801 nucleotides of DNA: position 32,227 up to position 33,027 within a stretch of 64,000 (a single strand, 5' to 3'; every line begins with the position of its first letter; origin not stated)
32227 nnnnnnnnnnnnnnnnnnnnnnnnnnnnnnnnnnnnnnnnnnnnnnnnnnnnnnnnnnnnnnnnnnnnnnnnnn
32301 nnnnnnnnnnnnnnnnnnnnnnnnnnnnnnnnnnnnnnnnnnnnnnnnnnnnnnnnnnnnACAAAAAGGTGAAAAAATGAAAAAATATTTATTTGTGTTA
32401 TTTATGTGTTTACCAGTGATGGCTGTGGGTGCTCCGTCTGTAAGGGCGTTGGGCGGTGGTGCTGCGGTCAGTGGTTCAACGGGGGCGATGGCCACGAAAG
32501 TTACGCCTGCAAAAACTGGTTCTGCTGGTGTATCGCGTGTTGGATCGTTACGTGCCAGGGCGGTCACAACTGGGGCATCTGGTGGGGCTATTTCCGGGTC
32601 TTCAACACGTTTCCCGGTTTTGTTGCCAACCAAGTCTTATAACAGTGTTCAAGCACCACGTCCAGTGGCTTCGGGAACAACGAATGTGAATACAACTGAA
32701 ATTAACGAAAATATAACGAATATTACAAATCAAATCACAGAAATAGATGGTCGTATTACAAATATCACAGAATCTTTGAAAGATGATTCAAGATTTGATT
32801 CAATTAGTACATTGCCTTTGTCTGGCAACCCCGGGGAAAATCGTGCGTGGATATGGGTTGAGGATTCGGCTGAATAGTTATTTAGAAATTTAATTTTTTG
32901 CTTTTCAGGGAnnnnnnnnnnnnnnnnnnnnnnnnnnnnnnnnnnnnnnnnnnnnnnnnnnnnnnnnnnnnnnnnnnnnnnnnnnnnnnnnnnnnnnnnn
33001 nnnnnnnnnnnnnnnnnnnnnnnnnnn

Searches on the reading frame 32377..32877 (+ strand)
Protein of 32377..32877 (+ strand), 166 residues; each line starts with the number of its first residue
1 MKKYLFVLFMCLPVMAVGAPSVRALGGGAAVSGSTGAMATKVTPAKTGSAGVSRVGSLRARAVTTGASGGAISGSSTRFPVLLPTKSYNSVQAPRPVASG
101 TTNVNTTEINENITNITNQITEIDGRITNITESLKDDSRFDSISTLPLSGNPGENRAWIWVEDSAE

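Call 3: search_protein_families(library=pfam, proteins=[window:32377-32877:+], max_evalue=1)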
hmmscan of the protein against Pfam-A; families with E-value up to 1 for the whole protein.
window:32377-32877:+ (166 aa): 2 families
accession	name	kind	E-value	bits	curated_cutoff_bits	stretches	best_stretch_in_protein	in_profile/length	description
PF05531.17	NPV_P10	-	0.0049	17.8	29.8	1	97-137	27-68/75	Nucleopolyhedrovirus P10 protein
PF07195.17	FliD_C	-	0.045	13.6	25.4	1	98-136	184-222/236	Flagellar hook-associated protein 2 C-terminus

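Call 48: search_protein_families(library=ncbifam, proteins=[window:32377-32877:+], max_evalue=0.01)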
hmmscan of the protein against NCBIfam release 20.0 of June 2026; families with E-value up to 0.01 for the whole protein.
window:32377-32877:+ (166 aa): 1 family
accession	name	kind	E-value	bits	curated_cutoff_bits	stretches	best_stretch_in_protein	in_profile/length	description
NF010449.0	PRK13875.1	subfamily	0.0051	16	442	1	18-132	265-372/443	conjugal transfer protein TrbL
